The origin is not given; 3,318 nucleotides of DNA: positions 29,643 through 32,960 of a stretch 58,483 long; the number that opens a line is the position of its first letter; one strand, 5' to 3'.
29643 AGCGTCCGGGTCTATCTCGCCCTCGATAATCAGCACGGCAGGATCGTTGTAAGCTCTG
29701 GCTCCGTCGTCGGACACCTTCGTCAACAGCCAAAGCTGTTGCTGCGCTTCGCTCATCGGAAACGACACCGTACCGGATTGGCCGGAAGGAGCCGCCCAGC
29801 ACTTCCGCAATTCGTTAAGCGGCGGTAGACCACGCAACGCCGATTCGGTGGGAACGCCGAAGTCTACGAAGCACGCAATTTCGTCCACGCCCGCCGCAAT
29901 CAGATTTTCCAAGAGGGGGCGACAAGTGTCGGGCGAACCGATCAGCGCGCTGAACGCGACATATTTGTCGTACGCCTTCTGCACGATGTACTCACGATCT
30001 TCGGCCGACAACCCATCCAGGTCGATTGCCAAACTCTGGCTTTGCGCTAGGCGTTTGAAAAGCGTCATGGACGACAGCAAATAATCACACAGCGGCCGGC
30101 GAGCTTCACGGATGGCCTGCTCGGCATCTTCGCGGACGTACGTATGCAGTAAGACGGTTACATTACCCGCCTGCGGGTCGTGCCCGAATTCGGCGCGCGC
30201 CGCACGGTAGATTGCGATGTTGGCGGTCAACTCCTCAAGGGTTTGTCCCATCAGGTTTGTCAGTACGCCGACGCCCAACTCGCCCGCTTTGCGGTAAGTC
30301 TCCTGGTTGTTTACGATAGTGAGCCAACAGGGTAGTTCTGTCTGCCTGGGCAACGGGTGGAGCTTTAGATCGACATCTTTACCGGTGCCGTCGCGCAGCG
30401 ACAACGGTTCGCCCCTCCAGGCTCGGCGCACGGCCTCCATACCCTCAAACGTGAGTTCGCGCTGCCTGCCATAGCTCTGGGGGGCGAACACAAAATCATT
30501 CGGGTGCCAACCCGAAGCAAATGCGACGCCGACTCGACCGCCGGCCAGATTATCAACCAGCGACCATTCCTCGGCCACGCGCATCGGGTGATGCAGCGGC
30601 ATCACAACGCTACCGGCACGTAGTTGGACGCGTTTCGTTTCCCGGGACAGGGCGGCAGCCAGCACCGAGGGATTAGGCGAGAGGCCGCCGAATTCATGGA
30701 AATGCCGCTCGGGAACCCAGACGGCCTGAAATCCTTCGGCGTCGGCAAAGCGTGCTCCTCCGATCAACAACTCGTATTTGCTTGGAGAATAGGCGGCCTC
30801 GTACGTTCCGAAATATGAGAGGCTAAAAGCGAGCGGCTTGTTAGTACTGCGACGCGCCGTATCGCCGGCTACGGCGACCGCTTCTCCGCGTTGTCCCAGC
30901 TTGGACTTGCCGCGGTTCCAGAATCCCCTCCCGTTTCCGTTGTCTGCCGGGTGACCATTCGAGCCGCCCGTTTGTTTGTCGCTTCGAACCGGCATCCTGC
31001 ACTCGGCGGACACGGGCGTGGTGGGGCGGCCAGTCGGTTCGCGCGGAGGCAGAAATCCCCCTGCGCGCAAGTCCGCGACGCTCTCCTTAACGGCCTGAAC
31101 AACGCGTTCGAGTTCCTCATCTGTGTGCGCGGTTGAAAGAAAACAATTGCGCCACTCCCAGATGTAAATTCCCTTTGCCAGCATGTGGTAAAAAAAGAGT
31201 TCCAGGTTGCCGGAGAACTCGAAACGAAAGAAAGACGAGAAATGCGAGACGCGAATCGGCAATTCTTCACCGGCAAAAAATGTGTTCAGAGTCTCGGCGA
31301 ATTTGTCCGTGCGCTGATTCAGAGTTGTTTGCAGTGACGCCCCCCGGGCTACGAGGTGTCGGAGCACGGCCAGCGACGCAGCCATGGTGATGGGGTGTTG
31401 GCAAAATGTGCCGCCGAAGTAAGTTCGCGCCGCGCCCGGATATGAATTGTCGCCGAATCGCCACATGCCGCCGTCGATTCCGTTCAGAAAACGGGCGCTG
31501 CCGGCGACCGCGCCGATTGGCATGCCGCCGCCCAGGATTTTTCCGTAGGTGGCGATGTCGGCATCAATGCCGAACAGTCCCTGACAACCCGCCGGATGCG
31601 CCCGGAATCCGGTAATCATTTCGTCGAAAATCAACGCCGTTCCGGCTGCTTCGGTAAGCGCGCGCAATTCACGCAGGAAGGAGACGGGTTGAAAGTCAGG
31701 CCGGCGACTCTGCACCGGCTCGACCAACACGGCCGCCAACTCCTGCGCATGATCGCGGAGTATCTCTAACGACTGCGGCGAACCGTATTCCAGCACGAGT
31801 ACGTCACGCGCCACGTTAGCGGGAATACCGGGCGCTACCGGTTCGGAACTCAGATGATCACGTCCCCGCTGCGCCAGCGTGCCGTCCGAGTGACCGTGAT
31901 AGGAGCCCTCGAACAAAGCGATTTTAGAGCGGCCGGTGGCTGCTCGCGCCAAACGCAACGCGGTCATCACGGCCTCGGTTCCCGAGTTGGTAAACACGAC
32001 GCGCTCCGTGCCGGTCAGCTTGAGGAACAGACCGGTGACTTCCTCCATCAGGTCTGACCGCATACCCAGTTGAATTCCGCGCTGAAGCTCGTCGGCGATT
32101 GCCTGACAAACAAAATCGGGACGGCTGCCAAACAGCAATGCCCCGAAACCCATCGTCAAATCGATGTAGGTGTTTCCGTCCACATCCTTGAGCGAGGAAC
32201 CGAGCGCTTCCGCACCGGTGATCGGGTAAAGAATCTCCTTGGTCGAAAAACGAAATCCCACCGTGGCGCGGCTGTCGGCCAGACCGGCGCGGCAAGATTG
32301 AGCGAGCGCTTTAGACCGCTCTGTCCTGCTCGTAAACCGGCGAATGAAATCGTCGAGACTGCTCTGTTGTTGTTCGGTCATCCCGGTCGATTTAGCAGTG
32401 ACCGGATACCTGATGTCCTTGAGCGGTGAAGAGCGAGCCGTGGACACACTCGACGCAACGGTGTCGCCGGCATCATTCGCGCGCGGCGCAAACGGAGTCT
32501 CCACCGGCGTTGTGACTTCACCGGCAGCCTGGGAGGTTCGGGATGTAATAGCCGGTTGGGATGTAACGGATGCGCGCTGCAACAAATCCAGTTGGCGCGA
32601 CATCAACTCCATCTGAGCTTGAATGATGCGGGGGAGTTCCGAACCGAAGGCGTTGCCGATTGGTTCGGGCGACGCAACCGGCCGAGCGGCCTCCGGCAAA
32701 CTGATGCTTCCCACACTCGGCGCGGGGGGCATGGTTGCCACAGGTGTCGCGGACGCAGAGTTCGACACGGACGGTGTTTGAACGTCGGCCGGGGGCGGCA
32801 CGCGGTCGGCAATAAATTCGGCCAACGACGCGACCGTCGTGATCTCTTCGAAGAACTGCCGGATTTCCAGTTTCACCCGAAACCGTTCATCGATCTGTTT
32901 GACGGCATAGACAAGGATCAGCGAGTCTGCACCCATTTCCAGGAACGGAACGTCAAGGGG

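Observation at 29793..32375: Aminotransferase-luciferase-like-monooxygenase didomain between ACP and C: predicted alpha-hydroxy-beta-amino acyl unit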

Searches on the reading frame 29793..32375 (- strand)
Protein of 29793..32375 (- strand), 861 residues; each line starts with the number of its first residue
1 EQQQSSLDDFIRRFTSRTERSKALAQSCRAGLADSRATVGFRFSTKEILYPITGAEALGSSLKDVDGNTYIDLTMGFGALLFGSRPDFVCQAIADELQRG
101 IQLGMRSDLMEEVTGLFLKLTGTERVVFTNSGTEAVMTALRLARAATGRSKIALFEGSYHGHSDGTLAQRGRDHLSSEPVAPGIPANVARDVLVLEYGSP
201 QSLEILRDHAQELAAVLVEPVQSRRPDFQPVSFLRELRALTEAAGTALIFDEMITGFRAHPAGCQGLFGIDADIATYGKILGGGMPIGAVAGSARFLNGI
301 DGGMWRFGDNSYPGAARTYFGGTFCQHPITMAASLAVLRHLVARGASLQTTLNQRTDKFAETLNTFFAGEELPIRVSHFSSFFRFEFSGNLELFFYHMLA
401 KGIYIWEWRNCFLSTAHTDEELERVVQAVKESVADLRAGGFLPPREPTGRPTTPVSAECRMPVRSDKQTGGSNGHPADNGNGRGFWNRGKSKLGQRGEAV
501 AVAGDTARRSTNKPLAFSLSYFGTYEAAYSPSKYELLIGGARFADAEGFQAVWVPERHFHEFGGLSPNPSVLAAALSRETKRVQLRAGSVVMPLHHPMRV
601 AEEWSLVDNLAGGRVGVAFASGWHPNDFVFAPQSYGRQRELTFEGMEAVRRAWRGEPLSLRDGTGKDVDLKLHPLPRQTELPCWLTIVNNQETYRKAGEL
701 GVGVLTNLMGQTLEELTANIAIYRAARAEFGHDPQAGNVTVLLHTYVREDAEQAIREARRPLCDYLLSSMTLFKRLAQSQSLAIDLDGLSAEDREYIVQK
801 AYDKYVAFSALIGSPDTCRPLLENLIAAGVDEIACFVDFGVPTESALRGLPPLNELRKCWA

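Call 5: search_protein_families(library=ncbifam, proteins=[window:29793-32375:-], max_evalue=0.001)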
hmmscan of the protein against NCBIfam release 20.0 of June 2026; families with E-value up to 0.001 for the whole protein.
window:29793-32375:- (861 aa): 88 families (the best 25 are shown)
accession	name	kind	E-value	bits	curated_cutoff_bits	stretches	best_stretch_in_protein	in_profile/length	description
TIGR04020.1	seco_metab_LLM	subfamily_domain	1.8e-148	494.2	244.45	1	517-857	1-341/341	MupA/Atu3671 family FMN-dependent luciferase-like monooxygenase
NF000818.0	PRK00062.1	subfamily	1.7e-80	270.8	398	1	50-436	34-427/429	glutamate-1-semialdehyde 2,1-aminomutase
TIGR00713.1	hemL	equivalog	2.5e-77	260.3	527.3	1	50-434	30-421/423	glutamate-1-semialdehyde 2,1-aminomutase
NF009055.0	PRK12389.1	equivalog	3.5e-59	200.5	637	1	51-436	36-428/431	glutamate-1-semialdehyde 2,1-aminomutase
NF041362.1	GntE_guanitoxin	equivalog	1.8e-49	168.5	525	1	41-388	27-370/426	guanitoxin biosynthesis PLP-dependent transaminase GntE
NF004856.0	PRK06209.1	equivalog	2.1e-47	161.7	486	1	58-433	48-413/450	glutamate-1-semialdehyde 2,1-aminomutase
NF001864.0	PRK00615.1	equivalog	5.3e-43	147.2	706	1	48-433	34-426/433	glutamate-1-semialdehyde aminotransferase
NF005453.0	PRK07046.1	subfamily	3e-40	138.2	425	1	13-387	22-385/453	transaminase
NF002797.0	PRK02936.1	equivalog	5.2e-33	114.3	496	1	50-365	11-305/385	acetylornithine transaminase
TIGR00707.1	argD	subfamily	5.3e-33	114.4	410.05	1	52-366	11-309/381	acetylornithine/succinylornithine family transaminase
NF002874.0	PRK03244.1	equivalog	6.1e-32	110.9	457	1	58-362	33-318/399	acetylornithine transaminase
NF004426.0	PRK05769.1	equivalog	2.8e-31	108.8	552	1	48-361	34-353/441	acetyl ornithine aminotransferase family protein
NF005993.0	PRK08117.1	subfamily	2.8e-30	105.3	574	2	56-168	31-148/433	aspartate aminotransferase family protein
NF053554.1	prodigi_MAP_PigE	equivalog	3.9e-29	101.6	850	1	56-310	406-662/837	prodigiosin MAP biosynthesis aminotransferase PigE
NF045491.1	LysJ_Sulfobales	equivalog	6.2e-28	97.8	700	1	63-302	23-259/386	[LysW]-aminoadipate semialdehyde/glutamate semialdehyde transaminase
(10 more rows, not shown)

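Call 8: find_homologous_proteins(query=window:29793-32375:-, max_evalue=1e-10)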
Query window:29793-32375:- (861 aa): 1614 proteins with E <= 1e-10 among 8000 candidates; the best 120 are listed.
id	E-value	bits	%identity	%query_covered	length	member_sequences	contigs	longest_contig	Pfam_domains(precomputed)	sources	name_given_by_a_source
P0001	0.0e+0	1273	84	76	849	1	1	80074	PF00668.26,PF00296.27,PF00202.28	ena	-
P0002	0.0e+0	1144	58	100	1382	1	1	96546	PF00668.26,PF00296.27,PF00202.28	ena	-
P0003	0.0e+0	1070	55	100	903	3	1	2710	PF00296.27,PF00202.28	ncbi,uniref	ncbi:aminotransferase class III-fold pyridoxal phosphate-dependent enzyme, partial [Phormidium sp. L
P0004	0.0e+0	1061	56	98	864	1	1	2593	PF00296.27,PF00202.28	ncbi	ncbi:MAG: MupA/Atu3671 family FMN-dependent luciferase-like monooxygenase, partial [Thermoanaerobacu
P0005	0.0e+0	1033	66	80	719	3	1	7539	PF00296.27,PF00202.28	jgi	jgi:iturin family lipopeptide synthetase A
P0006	2.2e-287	974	54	92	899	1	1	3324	PF00668.26,PF00296.27,PF00202.28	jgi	jgi:natural product biosynthesis luciferase-like monooxygenase protein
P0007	3.8e-280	950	51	99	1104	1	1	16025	PF00296.27,PF00550.32,PF00202.28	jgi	jgi:natural product biosynthesis luciferase-like monooxygenase protein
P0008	7.4e-278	942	50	100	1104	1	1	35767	PF00296.27,PF00550.32,PF00202.28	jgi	jgi:natural product biosynthesis luciferase-like monooxygenase protein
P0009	2.1e-277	941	51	100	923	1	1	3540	PF00296.27,PF00202.28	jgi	jgi:natural product biosynthesis luciferase-like monooxygenase protein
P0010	2.7e-277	941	51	100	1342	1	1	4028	PF00668.26,PF00296.27,PF00202.28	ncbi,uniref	ncbi:MupA/Atu3671 family FMN-dependent luciferase-like monooxygenase, partial [Streptomyces sp. LS17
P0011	5.7e-276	936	51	99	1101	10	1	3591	PF00296.27,PF00550.32,PF00202.28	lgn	-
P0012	6.5e-275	933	50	100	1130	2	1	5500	PF00296.27,PF00550.32,PF00202.28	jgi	jgi:natural product biosynthesis luciferase-like monooxygenase protein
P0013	1.0e-270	919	51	95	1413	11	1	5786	PF00668.26,PF00296.27,PF00550.32,PF00202.28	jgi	jgi:natural product biosynthesis luciferase-like monooxygenase protein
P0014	7.1e-270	916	56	83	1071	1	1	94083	PF00296.27,PF00550.32,PF00202.28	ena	-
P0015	1.8e-267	908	53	51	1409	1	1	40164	PF00668.26,PF00296.27,PF00550.32,PF00202.28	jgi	jgi:iturin family lipopeptide synthetase A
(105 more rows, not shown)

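Call 13: find_related_loci(query=window:29793-32375:-, collection=genome_contigs, flank=10000)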
Query window:29793-32375:- (861 aa) in genome_contigs; peptide patterns used: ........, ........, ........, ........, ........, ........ (x = any residue, [..] = any of these).
598 stretches matched a pattern (row limit reached: there are more); 588 encode a relative of the query (tblastn E <= 1e-3); the best 80 are kept; 80 distinct loci.
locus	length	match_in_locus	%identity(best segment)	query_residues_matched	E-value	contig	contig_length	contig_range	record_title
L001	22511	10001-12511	63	2-860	0e+0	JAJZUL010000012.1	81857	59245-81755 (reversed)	MAG: Proteobacteria bacterium isolate SKS4.bin33 NODE_457_length_81857_cov_2.409519, whole genome shotgun sequence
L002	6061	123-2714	63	2-857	0e+0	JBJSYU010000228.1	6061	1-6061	MAG: Candidatus Methylumidiphilus sp. isolate samp_4434_semibin_86 samp_4434_769285, whole genome shotgun sequence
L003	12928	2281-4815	57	2-860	0e+0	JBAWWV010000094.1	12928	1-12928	MAG: Alcaligenaceae bacterium isolate ELA046 MAG046_94, whole genome shotgun sequence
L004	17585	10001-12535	56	2-860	0e+0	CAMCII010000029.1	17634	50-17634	MAG: Bordetella parapertussis isolate MiE-16apr19-156 genome assembly, contig: MiE-16apr19-C6148, whole genome shotgun s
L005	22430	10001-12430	55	2-857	0e+0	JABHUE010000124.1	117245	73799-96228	MAG: Proteobacteria bacterium isolate SI039_bin78 k141_1141558, whole genome shotgun sequence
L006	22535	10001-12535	54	2-860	0e+0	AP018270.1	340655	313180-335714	Cylindrospermum sp. NIES-4074 plasmid plasmid1 DNA, nearly complete genome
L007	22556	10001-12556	54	2-859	0e+0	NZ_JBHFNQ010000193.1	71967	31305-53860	Floridaenema aerugineum BLCC-F46 bin1.fa-193, whole genome shotgun sequence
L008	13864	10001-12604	53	11-858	0e+0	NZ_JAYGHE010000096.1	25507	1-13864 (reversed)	Nostoc sp. UHCC 0252 00096__length=25507, whole genome shotgun sequence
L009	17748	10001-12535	54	2-860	0e+0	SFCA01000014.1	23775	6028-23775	MAG: Microcystis aeruginosa Ma_QC_C_20070703_M131 M131_14, whole genome shotgun sequence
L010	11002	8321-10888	54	2-860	0e+0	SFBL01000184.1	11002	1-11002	MAG: Microcystis aeruginosa Ma_SC_T_19800800_S464 S464_184, whole genome shotgun sequence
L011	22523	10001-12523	55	3-860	0e+0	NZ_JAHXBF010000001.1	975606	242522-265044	Hyalangium versicolor strain H56D21 NODE_1_length_975606_cov_21.857846, whole genome shotgun sequence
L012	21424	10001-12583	53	1-860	0e+0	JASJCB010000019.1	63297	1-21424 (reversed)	MAG: Acidobacteriota bacterium isolate MO_135.B14 MO_135.c_24, whole genome shotgun sequence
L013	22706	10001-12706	52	2-858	0e+0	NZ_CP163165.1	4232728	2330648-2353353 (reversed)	Burkholderia sp. 22PA0099 chromosome 2, complete sequence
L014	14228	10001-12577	51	2-861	0e+0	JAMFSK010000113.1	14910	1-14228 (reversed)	MAG: Burkholderiales bacterium isolate NGEE_A_bin28 k127_580364, whole genome shotgun sequence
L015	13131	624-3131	50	2-857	0e+0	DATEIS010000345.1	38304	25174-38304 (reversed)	MAG TPA_asm: Pyrinomonadaceae bacterium isolate SMAG_U8844 k141_1128071, whole genome shotgun sequence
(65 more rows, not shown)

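Call 23: find_encoding_contigs(protein=P0001, flank=10000, max_places=3)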
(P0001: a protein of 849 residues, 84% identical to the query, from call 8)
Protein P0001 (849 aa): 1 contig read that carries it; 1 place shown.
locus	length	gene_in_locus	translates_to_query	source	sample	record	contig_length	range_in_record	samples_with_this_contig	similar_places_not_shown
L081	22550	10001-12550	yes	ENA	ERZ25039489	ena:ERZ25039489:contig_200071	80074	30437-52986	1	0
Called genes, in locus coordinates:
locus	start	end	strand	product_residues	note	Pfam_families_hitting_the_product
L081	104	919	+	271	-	PF00106:adh_short, PF08659:KR, PF13561:adh_short_C2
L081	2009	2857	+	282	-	PF00109:ketoacyl-synt, PF00108:Thiolase_N (weak), PF02801:Ketoacyl-synt_C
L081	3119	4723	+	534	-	PF00698:Acyl_transf_1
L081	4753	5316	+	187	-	PF00106:adh_short, PF08659:KR, PF13561:adh_short_C2 (weak)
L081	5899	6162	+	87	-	-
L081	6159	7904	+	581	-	PF00109:ketoacyl-synt, PF00108:Thiolase_N (faint), PF02801:Ketoacyl-synt_C, PF16197:KAsynt_C_assoc, PF22621:CurL-like_PKS_C (weak)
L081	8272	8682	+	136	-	-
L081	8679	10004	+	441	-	PF00550:PP-binding, PF00202:Aminotran_3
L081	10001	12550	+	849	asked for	PF00202:Aminotran_3, PF00296:Bac_luciferase, PF00668:Condensation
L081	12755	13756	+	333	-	PF00668:Condensation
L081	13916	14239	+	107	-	-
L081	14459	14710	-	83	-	-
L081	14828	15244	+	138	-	PF00550:PP-binding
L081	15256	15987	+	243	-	PF00109:ketoacyl-synt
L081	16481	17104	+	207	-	PF22336:RhiE-like_linker, PF22621:CurL-like_PKS_C, PF00698:Acyl_transf_1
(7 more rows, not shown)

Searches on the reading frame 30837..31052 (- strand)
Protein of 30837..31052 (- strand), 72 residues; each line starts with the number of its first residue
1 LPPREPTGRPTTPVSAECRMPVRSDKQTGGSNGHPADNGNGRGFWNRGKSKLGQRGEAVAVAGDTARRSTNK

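Call 33: search_protein_families(library=pfam, proteins=[window:30837-31052:-], max_evalue=0.01)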
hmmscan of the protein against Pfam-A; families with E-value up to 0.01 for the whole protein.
window:30837-31052:- (72 aa): 0 families

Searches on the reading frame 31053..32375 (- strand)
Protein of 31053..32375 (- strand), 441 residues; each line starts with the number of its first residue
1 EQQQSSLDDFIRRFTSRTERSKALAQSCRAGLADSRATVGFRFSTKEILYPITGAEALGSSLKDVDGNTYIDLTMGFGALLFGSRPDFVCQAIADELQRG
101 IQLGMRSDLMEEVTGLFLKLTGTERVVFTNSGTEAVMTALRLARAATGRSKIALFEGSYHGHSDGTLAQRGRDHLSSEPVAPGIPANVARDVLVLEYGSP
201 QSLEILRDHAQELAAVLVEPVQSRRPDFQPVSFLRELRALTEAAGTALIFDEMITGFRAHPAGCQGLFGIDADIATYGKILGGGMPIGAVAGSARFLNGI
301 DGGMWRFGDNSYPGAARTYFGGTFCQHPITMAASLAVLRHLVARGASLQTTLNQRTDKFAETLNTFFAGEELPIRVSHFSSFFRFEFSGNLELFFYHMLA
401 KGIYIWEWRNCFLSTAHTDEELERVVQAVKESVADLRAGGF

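Call 5: search_protein_families(library=ncbifam, proteins=[window:31053-32375:-], max_evalue=0.001)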
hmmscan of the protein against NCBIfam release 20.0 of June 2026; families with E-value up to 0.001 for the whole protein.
window:31053-32375:- (441 aa): 68 families (the best 25 are shown)
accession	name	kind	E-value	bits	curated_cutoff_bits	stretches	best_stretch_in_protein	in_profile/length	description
NF000818.0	PRK00062.1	subfamily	1.3e-81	274.5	398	1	50-436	34-427/429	glutamate-1-semialdehyde 2,1-aminomutase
TIGR00713.1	hemL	equivalog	1.9e-78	264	527.3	1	50-434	30-421/423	glutamate-1-semialdehyde 2,1-aminomutase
NF009055.0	PRK12389.1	equivalog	3.1e-60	204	637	1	51-436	36-428/431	glutamate-1-semialdehyde 2,1-aminomutase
NF041362.1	GntE_guanitoxin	equivalog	2.7e-50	171.2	525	1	40-388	26-370/426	guanitoxin biosynthesis PLP-dependent transaminase GntE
NF004856.0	PRK06209.1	equivalog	3.1e-48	164.4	486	1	58-433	48-413/450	glutamate-1-semialdehyde 2,1-aminomutase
NF001864.0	PRK00615.1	equivalog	4.2e-44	150.8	706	1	48-433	34-426/433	glutamate-1-semialdehyde aminotransferase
NF005453.0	PRK07046.1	subfamily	3.1e-41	141.4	425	1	13-387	22-385/453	transaminase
TIGR00707.1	argD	subfamily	8e-34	117.1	410.05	1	52-367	11-310/381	acetylornithine/succinylornithine family transaminase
NF002797.0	PRK02936.1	equivalog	8e-34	117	496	1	50-365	11-305/385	acetylornithine transaminase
NF002874.0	PRK03244.1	equivalog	1e-32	113.4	457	1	58-362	33-318/399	acetylornithine transaminase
NF004426.0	PRK05769.1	equivalog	2.5e-32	112.2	552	1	48-362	34-354/441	acetyl ornithine aminotransferase family protein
NF005993.0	PRK08117.1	subfamily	3.1e-31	108.4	574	2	56-168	31-148/433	aspartate aminotransferase family protein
NF053554.1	prodigi_MAP_PigE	equivalog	7.2e-30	104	850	1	56-356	406-703/837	prodigiosin MAP biosynthesis aminotransferase PigE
NF045491.1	LysJ_Sulfobales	equivalog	1.3e-28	100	700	1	63-302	23-259/386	[LysW]-aminoadipate semialdehyde/glutamate semialdehyde transaminase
NF008570.0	PRK11522.1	equivalog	6.2e-28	97.6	612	1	57-362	75-374/464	putrescine aminotransferase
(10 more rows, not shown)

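Call 16: search_solved_structures(query=window:31053-32375:-, max_evalue=1e-20, show_alignments=2)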
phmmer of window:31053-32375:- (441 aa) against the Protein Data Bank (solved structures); distinct sequences matched with E-value up to 1e-20: 36.
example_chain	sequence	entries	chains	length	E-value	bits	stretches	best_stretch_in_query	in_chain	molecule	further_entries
6kfm_A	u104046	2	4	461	3.8e-145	487.3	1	2-441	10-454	Mycosubtilin synthase subunit A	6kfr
6kfu_A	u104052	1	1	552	6.6e-145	486.5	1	2-441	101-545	Mycosubtilin synthase subunit A,Mycosubtilin synthase subunit A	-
4e77_A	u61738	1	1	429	8.6e-57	196.3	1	55-434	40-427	Glutamate-1-semialdehyde 2,1-aminomutase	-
3bs8_A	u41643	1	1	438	3.1e-56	194.4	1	50-436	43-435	Glutamate-1-semialdehyde 2,1-aminomutase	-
3k28_A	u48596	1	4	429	4.5e-52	180.7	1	51-437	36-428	Glutamate-1-semialdehyde 2,1-aminomutase 2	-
6w80_A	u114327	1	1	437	8e-51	176.6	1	56-430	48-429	Glutamate-1-semialdehyde 2,1-aminomutase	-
5i92_A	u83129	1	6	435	4.3e-50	174.2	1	55-436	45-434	Glutamate-1-semialdehyde 2,1-aminomutase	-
2e7u_A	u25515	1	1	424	8.6e-50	173.2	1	59-431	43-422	Glutamate-1-semialdehyde 2,1-aminomutase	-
3l44_A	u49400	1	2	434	4.1e-49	171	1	51-436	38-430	Glutamate-1-semialdehyde 2,1-aminomutase 1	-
5hdm_A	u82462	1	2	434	1.5e-48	169.1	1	56-429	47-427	Glutamate-1-semialdehyde 2,1-aminomutase 1, chloroplastic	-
2epj_A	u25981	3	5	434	1.4e-47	166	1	50-343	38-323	Glutamate-1-semialdehyde 2,1-aminomutase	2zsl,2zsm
2cfb_A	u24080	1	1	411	8.1e-46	160.1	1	51-431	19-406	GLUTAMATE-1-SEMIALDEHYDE 2,1-AMINOMUTASE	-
4zm3_A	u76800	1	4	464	4.1e-44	154.5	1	49-297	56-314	Aminotransferase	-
6k8h_A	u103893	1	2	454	9.8e-44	153.3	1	47-361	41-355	Aminotransferase class-III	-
4zm4_A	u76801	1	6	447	1.1e-43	153.1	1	49-297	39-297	Aminotransferase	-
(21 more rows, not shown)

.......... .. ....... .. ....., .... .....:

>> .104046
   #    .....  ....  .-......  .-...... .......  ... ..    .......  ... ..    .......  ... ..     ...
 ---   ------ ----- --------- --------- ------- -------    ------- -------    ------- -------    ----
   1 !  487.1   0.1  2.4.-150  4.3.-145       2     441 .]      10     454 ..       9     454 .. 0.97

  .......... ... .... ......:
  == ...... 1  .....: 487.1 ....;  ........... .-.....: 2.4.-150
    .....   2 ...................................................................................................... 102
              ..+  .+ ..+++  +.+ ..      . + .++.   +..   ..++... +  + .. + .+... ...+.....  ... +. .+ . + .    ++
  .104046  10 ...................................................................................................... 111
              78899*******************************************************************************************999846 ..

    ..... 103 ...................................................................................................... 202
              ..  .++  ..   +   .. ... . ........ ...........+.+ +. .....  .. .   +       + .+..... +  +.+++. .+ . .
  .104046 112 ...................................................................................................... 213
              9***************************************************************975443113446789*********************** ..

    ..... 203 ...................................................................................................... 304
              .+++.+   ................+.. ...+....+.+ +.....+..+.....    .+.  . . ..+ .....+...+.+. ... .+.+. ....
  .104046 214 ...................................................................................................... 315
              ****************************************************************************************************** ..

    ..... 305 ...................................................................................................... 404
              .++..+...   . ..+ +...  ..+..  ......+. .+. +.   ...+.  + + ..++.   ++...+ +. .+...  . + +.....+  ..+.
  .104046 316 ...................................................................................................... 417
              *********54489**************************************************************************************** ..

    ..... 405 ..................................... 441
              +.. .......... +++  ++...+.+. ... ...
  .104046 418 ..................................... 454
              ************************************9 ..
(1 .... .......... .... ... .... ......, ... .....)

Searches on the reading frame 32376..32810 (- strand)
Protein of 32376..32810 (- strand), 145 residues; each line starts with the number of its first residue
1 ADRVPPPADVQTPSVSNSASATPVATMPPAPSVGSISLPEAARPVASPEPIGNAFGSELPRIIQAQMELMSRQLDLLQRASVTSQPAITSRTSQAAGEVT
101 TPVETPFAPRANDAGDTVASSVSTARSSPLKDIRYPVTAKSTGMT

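Call 33: search_protein_families(library=pfam, proteins=[window:32376-32810:-], max_evalue=0.01)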
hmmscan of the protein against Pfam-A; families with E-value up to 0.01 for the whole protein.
window:32376-32810:- (145 aa): 0 families
